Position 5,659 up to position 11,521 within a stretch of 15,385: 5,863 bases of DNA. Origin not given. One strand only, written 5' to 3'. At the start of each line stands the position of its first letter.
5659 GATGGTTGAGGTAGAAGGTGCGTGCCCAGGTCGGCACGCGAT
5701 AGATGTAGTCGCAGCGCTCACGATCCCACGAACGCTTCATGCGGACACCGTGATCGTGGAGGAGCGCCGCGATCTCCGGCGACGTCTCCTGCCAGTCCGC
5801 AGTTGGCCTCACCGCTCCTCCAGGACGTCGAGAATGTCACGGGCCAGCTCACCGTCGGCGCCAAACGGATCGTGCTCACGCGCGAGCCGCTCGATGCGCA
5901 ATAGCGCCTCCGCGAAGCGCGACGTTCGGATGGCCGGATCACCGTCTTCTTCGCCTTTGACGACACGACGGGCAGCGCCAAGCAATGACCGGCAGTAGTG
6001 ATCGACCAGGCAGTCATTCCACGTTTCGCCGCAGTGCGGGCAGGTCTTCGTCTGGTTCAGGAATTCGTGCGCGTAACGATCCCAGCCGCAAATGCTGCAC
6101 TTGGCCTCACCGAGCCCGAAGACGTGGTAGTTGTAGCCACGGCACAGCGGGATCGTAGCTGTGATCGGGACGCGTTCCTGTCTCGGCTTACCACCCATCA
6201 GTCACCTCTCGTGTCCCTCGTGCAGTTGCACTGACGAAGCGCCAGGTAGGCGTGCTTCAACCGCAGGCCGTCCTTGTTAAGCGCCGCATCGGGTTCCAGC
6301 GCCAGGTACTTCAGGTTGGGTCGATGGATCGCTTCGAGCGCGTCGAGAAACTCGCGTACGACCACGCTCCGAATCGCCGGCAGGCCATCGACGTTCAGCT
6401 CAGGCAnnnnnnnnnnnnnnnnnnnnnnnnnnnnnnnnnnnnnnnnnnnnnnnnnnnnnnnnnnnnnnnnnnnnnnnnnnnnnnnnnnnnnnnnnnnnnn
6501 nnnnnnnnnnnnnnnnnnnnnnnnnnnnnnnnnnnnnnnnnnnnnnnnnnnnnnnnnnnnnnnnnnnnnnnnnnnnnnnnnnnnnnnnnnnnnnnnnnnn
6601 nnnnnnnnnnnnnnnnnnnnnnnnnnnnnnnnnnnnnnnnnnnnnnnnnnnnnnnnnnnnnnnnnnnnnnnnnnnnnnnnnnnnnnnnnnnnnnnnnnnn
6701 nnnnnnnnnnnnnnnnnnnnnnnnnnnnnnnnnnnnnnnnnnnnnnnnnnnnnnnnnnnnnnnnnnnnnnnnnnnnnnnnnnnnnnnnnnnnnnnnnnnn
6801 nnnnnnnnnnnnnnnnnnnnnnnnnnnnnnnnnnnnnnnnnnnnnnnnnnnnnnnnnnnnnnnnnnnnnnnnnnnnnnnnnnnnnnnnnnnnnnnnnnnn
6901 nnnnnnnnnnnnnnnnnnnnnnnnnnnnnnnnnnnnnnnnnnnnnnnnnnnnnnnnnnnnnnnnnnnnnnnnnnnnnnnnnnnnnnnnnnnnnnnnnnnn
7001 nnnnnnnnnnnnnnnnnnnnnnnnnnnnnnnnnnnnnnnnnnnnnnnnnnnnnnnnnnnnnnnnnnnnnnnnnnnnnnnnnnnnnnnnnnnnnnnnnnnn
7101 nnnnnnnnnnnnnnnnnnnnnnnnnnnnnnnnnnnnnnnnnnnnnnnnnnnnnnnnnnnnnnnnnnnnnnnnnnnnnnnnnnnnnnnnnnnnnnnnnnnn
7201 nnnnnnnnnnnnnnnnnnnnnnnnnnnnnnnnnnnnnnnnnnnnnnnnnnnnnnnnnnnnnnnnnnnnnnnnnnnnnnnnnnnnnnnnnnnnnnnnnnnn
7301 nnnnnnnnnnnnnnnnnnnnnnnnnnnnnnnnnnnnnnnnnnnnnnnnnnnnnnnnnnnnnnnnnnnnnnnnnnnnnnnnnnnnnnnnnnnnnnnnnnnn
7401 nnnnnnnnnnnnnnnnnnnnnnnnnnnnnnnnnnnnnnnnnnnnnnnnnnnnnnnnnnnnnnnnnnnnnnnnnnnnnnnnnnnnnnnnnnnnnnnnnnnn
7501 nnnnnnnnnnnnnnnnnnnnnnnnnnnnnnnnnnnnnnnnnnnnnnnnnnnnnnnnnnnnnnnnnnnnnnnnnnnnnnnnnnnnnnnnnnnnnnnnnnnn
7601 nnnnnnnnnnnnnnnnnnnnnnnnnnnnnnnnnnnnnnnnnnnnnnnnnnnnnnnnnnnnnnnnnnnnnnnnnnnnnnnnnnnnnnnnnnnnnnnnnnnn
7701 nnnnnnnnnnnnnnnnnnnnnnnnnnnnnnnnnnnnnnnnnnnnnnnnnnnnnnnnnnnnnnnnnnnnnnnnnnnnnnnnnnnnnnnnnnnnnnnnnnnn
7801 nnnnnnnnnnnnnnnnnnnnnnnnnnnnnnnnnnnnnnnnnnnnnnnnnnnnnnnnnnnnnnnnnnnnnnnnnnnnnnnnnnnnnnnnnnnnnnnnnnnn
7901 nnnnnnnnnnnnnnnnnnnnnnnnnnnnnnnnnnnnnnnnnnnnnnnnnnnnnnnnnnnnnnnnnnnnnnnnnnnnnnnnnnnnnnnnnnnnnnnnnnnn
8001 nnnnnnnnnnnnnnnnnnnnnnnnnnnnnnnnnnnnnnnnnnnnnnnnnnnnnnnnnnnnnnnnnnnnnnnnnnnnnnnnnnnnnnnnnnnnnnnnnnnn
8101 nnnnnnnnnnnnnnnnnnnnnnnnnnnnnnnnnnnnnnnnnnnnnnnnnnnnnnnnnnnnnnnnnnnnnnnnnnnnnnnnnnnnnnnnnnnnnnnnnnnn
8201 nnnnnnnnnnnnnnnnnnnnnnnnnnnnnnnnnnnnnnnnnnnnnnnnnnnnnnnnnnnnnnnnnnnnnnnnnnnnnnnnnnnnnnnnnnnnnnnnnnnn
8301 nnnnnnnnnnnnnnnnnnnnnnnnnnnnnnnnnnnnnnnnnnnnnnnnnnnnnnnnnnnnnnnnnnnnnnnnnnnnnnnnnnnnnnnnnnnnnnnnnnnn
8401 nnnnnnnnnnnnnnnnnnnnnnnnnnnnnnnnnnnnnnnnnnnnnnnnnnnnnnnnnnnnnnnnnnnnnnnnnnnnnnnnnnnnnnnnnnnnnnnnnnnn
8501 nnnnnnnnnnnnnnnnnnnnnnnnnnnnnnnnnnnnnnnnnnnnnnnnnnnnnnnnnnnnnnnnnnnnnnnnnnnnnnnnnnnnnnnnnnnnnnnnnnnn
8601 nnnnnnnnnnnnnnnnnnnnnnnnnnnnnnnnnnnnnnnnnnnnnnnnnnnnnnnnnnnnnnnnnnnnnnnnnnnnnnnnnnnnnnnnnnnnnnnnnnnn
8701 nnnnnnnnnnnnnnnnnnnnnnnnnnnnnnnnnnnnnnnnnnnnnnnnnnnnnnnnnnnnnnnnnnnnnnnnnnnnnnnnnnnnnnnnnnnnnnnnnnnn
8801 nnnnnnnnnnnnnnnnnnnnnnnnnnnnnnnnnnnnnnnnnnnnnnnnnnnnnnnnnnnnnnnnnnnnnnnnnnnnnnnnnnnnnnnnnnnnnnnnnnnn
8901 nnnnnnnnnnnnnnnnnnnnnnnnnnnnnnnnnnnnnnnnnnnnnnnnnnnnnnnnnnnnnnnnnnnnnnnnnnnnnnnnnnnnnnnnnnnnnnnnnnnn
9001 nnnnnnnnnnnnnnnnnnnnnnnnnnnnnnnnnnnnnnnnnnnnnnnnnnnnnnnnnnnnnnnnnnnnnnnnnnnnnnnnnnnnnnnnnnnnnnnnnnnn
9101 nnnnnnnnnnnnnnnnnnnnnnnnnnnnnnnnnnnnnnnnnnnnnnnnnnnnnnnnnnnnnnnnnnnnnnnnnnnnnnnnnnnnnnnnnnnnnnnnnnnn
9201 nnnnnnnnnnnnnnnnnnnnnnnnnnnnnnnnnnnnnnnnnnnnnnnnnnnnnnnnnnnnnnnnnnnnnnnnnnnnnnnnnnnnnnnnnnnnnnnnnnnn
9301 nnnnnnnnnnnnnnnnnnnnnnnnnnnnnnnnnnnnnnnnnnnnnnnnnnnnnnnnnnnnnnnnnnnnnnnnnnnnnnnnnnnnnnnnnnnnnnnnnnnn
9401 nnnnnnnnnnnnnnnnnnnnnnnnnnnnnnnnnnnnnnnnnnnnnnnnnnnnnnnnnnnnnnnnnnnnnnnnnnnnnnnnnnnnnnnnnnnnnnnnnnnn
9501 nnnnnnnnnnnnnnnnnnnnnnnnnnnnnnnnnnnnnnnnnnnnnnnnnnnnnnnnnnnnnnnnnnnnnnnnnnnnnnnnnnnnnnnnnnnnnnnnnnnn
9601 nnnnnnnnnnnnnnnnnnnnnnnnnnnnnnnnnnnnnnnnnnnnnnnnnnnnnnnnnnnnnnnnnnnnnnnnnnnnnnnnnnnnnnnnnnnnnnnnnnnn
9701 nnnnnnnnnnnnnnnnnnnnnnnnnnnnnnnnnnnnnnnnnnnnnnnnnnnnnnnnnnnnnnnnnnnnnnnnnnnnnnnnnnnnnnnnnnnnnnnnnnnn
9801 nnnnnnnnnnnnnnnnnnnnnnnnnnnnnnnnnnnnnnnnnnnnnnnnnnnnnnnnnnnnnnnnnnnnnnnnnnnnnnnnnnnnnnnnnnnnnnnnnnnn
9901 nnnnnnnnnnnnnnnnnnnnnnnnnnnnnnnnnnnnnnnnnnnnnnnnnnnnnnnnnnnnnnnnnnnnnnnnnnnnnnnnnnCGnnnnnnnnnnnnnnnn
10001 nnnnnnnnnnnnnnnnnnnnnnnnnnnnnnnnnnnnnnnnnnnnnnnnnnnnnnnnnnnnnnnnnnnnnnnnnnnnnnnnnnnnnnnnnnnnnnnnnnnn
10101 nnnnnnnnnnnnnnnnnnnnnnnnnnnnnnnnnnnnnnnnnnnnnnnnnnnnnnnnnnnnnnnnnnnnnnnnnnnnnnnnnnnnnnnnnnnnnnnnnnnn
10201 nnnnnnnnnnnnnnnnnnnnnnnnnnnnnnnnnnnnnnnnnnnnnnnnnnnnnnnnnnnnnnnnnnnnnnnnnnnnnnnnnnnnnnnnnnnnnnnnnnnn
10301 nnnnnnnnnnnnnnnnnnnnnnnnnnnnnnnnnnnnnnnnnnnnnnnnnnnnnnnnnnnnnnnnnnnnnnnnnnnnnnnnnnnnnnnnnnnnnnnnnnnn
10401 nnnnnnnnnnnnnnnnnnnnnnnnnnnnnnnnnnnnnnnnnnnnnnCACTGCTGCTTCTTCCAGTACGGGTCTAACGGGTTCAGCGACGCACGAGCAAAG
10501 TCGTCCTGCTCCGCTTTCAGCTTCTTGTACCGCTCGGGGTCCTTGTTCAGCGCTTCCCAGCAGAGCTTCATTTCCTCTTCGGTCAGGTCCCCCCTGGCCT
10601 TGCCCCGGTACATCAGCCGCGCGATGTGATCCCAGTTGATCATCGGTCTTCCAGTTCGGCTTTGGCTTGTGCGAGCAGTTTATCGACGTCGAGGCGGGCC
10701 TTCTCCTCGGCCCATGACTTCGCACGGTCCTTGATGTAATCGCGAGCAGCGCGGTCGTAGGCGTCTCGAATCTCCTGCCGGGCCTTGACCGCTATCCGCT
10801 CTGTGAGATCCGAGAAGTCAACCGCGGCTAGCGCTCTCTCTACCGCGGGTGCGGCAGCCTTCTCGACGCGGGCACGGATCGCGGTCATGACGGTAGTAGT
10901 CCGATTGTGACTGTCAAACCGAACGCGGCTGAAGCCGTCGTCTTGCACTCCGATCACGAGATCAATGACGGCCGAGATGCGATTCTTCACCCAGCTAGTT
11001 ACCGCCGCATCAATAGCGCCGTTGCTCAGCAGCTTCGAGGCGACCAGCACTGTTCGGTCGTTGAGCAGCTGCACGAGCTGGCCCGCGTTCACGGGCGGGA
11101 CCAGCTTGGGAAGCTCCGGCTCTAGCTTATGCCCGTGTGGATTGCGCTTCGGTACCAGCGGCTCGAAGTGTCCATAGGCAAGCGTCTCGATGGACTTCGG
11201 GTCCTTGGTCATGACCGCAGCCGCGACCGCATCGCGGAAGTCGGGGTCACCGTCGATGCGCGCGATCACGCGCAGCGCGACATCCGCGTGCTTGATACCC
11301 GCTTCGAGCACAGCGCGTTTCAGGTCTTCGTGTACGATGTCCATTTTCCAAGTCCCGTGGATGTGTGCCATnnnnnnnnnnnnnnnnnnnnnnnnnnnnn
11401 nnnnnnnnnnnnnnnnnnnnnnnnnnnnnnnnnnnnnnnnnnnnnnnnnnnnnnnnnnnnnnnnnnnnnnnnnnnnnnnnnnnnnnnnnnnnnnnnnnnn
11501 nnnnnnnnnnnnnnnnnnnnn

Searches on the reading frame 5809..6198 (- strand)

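Call 10: search_protein_families(library=pfam, proteins=[window:5809-6198:-], max_evalue=0.01)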
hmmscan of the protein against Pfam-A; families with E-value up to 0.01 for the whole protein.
window:5809-6198:- (129 aa): 1 family
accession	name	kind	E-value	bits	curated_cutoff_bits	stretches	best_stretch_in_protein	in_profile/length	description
PF13248.11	Zn_ribbon_3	-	0.0076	16.1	27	0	50-58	2-10/26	zinc-ribbon domain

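Call 51: search_protein_families(library=phrogs, proteins=[window:5809-6198:-], max_evalue=0.001)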
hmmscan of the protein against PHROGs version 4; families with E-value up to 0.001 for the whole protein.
window:5809-6198:- (129 aa): 0 families

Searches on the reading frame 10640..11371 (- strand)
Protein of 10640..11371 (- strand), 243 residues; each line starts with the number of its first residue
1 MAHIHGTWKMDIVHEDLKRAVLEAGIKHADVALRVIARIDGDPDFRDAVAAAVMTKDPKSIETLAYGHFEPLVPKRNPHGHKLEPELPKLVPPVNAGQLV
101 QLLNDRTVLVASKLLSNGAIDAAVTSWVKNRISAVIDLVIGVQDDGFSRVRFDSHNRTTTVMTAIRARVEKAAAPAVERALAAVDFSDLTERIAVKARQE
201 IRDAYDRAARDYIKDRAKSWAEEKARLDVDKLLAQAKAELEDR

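Call 7: search_protein_families(library=pfam, proteins=[window:10640-11371:-], max_evalue=0.01)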
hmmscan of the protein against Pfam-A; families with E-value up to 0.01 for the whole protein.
window:10640-11371:- (243 aa): 0 families

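Call 8: search_protein_families(library=phrogs, proteins=[window:10640-11371:-], max_evalue=0.001)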
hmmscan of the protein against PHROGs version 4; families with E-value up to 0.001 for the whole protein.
window:10640-11371:- (243 aa): 0 families

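Call 67: search_protein_families(library=ncbifam, proteins=[window:10640-11371:-], max_evalue=0.01)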
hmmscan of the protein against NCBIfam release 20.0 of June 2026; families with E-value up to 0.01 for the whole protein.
window:10640-11371:- (243 aa): 0 families

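Call 68: search_protein_families(library=padloc, proteins=[window:10640-11371:-], max_evalue=0.01)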
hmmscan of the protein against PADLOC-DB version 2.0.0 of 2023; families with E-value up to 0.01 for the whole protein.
window:10640-11371:- (243 aa): 0 families

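Call 96: find_related_loci(query=window:10643-11371:-, collection=viral_contigs, flank=6000)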
Query window:10643-11371:- (243 aa) in viral_contigs; peptide patterns used: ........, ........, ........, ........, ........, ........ (x = any residue, [..] = any of these).
7 stretches matched a pattern, but none encodes a relative of the query by tblastn (E <= 1e-3).
